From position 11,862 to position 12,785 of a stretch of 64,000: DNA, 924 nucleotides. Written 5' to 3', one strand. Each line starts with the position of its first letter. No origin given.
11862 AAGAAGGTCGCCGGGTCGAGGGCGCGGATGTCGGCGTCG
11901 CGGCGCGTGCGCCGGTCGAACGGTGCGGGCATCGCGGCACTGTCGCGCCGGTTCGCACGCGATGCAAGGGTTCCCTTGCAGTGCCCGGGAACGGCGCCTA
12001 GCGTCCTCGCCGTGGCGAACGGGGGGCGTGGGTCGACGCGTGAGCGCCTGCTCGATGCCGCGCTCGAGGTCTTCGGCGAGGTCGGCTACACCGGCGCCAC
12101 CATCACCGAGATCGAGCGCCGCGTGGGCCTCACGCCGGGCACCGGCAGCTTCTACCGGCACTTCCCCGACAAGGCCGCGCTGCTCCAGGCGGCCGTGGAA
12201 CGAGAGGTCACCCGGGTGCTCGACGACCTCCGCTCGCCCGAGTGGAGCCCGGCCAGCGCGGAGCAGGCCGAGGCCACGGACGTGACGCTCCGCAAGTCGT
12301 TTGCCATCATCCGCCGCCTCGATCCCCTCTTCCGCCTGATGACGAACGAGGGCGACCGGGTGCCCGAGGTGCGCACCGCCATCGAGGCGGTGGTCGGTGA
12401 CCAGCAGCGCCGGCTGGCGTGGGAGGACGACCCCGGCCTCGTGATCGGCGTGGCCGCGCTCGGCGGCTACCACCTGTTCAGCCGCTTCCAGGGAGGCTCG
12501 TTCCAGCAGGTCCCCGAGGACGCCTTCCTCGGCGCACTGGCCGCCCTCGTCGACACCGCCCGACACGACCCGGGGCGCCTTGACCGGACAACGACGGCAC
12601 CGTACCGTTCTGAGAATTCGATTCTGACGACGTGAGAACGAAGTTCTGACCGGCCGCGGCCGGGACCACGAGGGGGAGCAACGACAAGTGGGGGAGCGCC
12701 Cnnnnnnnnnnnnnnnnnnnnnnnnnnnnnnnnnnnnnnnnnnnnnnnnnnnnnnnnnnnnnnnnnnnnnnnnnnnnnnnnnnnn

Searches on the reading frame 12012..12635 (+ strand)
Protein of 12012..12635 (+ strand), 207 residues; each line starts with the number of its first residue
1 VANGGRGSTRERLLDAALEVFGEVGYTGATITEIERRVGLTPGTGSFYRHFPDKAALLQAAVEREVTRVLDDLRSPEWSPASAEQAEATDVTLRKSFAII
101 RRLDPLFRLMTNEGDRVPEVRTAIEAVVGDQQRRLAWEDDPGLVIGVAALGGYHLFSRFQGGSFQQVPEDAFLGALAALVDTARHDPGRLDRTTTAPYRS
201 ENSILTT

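Call 8: search_protein_families(library=pfam, proteins=[window:12012-12635:+], max_evalue=0.01)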
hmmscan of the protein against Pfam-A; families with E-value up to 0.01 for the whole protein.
window:12012-12635:+ (207 aa): 1 family
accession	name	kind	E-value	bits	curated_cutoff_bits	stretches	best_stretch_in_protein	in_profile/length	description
PF00440.29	TetR_N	-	4.4e-13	49.2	24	1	13-61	1-47/47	Bacterial regulatory proteins, tetR family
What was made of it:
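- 12012..12635 (+): TetR-family regulator, 207 aa. Local to this contig, not a conserved part of the system. Pfam TetR_N E 4.4e-13 (call 8).
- Checked: The TetR gene is at 12012-12635 (call 8).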

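Call 9: search_protein_families(library=ncbifam, proteins=[window:12012-12635:+], max_evalue=0.01)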
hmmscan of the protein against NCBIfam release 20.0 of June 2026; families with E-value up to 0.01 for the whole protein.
window:12012-12635:+ (207 aa): 19 families
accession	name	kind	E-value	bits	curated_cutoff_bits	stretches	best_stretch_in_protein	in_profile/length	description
NF041196.1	ScbR_bind_reg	equivalog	8e-13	49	150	1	8-75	6-71/191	ScbR family autoregulator-binding transcription factor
NF050111.1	TransRegSACE7040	equivalog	4.3e-08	33.3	250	1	9-99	2-90/186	SACE_7040 family transcriptional regulator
NF051852.1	efflux_TF_MtrR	exception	4.5e-08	33.1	280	1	9-76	11-76/205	multidrug efflux system transcriptional repressor MtrR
NF053731.1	TransRegFasRMycb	equivalog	7.2e-08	32.5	330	1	6-125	9-125/199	HTH-type transcriptional activator FasR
NF001978.0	PRK00767.1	equivalog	2.3e-07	30.8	118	1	10-75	11-74/197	transcriptional regulator BetI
TIGR03384.1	betaine_BetI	equivalog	1e-06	28.6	201.3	1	10-72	10-69/189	choline-binding transcriptional repressor BetI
NF033703.1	transcr_KstR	equivalog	4e-06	26.5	280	1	9-77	8-74/185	cholesterol catabolism transcriptional regulator KstR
NF007949.0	PRK10668.1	equivalog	5.3e-06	26.1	271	1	8-66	11-67/216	multidrug efflux transporter transcriptional repressor AcrR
NF051457.1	acryl_TF_AcuR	equivalog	9.4e-06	25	247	1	8-63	17-70/204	acrylate utilization transcriptional regulator AcuR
NF053516.1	TranRepPrsAVib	equivalog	0.0001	22.2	300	1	6-78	4-74/208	TetR family transcriptional repressor PsrA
NF058643.1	TranRegCurRPseudo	equivalog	0.00022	21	300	1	8-74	7-71/193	TetR family transcriptional repressor CurR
TIGR03968.1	mycofact_TetR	equivalog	0.00023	20.8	224.9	1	6-73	7-72/190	mycofactocin system transcriptional regulator MftR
NF053878.1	FATransRegFadRBac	equivalog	0.00026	20.8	200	1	11-75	6-68/190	fatty acid metabolism transcriptional regulator FadR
NF008402.0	PRK11202.1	equivalog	0.00084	19.1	151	1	8-62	11-64/211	HTH-type transcriptional repressor FabR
NF010319.1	PRK13756.1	equivalog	0.0013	18.6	265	1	9-64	3-56/199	tetracycline resistance transcriptional repressor TetR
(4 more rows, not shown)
